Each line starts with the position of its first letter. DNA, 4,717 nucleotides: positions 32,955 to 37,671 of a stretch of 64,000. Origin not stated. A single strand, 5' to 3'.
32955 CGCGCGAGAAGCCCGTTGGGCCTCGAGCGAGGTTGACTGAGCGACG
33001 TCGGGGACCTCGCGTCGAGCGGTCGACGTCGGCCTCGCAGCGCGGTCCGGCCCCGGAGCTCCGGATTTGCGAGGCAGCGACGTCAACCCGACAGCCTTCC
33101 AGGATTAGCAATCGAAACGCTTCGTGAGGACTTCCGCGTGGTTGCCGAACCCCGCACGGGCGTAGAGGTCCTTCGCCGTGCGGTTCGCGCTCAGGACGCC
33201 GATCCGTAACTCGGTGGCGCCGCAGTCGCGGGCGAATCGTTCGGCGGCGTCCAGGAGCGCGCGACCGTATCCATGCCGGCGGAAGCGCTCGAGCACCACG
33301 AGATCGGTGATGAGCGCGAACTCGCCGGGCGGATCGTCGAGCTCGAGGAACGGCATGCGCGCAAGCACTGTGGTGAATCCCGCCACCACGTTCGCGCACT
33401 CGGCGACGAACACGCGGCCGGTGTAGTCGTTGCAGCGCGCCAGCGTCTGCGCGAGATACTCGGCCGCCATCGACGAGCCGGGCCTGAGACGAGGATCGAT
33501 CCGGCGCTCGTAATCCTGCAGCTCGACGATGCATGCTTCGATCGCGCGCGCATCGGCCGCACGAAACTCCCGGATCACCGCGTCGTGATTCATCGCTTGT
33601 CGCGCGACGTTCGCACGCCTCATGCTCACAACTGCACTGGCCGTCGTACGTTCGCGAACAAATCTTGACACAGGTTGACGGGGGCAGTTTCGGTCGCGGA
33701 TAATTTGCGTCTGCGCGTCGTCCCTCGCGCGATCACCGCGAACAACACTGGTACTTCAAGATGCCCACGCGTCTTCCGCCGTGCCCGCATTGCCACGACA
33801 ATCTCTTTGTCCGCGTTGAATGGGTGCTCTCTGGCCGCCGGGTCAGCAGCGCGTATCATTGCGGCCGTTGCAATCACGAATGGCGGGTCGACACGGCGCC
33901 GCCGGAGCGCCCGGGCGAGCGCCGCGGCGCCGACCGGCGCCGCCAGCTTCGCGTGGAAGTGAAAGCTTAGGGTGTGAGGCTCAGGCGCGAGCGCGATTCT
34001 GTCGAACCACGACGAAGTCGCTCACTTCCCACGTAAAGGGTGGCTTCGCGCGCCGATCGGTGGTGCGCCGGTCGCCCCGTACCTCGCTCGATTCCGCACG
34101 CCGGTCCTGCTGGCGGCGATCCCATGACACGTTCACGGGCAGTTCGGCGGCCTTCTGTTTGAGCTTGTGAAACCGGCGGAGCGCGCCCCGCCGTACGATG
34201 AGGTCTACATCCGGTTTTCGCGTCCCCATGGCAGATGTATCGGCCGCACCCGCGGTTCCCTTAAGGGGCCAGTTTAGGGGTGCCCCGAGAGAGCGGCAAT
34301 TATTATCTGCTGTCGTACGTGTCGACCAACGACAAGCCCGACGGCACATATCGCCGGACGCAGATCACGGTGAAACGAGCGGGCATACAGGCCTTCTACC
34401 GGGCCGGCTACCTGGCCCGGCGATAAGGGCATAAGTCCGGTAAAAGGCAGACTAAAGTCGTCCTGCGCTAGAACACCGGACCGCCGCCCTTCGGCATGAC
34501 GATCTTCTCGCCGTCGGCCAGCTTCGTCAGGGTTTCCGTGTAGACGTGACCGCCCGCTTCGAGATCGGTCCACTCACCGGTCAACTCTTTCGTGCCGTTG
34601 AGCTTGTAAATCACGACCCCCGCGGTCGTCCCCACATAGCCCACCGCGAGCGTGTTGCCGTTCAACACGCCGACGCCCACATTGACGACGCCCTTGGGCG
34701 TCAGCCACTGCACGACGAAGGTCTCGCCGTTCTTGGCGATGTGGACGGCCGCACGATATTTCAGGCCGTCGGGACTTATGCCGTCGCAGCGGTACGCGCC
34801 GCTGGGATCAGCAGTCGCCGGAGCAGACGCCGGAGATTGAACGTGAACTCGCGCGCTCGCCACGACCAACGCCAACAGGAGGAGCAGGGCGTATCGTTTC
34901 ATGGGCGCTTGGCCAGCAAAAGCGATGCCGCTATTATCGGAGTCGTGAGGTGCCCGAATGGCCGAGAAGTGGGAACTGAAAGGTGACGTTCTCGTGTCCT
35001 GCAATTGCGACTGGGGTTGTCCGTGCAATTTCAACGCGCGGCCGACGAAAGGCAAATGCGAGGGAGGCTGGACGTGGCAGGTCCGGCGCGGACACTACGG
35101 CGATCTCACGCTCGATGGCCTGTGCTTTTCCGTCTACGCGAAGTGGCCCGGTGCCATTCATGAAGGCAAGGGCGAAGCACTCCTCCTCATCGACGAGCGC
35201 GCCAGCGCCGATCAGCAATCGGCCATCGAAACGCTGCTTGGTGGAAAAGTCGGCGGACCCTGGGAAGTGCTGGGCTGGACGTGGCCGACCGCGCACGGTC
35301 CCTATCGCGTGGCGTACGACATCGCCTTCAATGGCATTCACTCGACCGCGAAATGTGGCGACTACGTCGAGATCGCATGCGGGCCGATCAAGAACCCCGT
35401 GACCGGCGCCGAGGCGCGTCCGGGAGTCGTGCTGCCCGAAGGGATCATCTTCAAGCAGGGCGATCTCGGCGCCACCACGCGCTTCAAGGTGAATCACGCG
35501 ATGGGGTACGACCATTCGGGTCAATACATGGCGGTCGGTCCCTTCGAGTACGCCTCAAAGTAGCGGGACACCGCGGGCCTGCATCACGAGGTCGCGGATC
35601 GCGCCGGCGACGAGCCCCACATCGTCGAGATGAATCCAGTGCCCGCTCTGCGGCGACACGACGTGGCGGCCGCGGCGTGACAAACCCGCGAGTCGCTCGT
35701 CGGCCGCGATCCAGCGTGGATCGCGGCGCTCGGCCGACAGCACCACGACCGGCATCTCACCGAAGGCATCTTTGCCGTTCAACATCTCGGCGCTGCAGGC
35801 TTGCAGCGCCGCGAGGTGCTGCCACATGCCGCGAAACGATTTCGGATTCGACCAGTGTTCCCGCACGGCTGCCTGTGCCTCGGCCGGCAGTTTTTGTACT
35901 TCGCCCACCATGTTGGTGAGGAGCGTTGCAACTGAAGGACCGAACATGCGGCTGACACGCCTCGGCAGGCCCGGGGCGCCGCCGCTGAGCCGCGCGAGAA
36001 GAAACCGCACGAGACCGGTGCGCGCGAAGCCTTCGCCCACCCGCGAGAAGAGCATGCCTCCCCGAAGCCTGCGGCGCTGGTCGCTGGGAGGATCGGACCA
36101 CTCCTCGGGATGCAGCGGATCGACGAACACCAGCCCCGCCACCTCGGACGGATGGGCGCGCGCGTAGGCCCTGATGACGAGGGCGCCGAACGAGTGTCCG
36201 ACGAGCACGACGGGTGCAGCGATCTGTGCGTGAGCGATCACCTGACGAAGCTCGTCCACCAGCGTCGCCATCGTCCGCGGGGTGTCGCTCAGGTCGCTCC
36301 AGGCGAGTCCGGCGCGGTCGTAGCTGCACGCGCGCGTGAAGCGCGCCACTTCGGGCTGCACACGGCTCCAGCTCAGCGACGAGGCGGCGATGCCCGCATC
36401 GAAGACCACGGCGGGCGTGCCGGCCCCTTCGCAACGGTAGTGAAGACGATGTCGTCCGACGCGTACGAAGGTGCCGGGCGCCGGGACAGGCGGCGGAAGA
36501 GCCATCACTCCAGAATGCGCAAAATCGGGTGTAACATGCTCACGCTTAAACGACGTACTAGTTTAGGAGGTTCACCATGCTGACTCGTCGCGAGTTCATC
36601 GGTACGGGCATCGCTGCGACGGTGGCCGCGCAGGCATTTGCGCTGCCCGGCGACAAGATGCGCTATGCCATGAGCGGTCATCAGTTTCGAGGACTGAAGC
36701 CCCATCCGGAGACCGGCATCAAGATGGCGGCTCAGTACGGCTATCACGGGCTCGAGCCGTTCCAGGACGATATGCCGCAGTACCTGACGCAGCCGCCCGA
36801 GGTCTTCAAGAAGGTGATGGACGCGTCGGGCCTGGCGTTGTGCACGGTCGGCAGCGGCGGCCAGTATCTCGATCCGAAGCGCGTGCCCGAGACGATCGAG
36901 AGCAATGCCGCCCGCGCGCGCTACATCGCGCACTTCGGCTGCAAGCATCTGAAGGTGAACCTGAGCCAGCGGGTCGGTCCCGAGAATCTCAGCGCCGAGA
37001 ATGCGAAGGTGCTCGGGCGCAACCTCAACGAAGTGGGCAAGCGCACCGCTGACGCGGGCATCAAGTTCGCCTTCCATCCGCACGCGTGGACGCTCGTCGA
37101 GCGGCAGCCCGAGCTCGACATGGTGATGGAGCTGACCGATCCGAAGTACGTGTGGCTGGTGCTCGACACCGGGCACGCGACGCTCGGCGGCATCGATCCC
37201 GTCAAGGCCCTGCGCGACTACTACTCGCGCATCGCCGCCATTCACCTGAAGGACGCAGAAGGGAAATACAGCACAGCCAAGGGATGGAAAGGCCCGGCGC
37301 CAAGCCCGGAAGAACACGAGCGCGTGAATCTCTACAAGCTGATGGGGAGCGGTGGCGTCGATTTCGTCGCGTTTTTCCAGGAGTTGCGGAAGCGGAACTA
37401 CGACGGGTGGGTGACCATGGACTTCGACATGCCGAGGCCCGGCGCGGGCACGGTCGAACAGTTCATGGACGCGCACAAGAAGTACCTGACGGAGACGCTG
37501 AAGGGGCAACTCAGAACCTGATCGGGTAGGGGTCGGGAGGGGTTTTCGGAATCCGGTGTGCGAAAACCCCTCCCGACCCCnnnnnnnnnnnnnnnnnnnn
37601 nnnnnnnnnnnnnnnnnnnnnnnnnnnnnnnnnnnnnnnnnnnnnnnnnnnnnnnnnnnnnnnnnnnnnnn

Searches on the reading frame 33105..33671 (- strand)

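Call 37: search_protein_families(library=pfam, proteins=[window:33105-33671:-], max_evalue=0.001)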
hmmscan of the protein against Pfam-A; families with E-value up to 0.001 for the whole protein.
window:33105-33671:- (188 aa): 3 families
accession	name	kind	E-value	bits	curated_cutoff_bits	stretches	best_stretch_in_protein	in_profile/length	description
PF00583.31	Acetyltransf_1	-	3.5e-16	60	20.7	1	76-175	24-116/116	Acetyltransferase (GNAT) family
PF13508.13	Acetyltransf_7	-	1.6e-11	44.8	27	1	85-175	3-82/84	Acetyltransferase (GNAT) domain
PF13673.13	Acetyltransf_10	-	4.5e-09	36.8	23.6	1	80-181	26-113/128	Acetyltransferase (GNAT) domain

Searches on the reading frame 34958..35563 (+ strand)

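Call 37: search_protein_families(library=pfam, proteins=[window:34958-35563:+], max_evalue=0.001)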
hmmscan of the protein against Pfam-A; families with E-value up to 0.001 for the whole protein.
window:34958-35563:+ (201 aa): 1 family
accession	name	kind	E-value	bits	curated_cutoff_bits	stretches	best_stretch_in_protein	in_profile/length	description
PF07040.16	DUF1326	-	1.4e-46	159.3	25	1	14-188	2-175/177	Protein of unknown function (DUF1326)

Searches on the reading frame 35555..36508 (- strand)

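Call 37: search_protein_families(library=pfam, proteins=[window:35555-36508:-], max_evalue=0.001)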
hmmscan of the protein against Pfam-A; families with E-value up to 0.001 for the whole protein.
window:35555-36508:- (317 aa): 6 families
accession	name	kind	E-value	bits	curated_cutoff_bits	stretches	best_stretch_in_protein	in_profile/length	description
PF00561.26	Abhydrolase_1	-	1.5e-15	58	25.8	1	32-296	1-244/245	alpha/beta hydrolase fold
PF12697.13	Abhydrolase_6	-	3e-14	54.6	26.3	1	34-301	1-215/217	Alpha/beta hydrolase family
PF12146.15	Hydrolase_4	-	1.2e-06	28.5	27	1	78-133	53-111/239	Serine aminopeptidase, S33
PF06821.19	Ser_hydrolase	-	6.6e-06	26.6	22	1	82-137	41-96/172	Serine hydrolase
PF03096.20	Ndr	-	9.1e-05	21.7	23.3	1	78-132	80-133/283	Ndr family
PF00975.26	Thioesterase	-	0.00036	21.2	26.4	1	75-116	43-84/226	Thioesterase domain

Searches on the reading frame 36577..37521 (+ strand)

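Call 37: search_protein_families(library=pfam, proteins=[window:36577-37521:+], max_evalue=0.001)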
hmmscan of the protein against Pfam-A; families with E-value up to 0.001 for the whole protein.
window:36577-37521:+ (314 aa): 1 family
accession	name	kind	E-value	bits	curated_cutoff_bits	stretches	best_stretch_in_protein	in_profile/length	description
PF01261.30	AP_endonuc_2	-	3.6e-27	96.1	31.1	1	49-288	2-234/249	Xylose isomerase-like TIM barrel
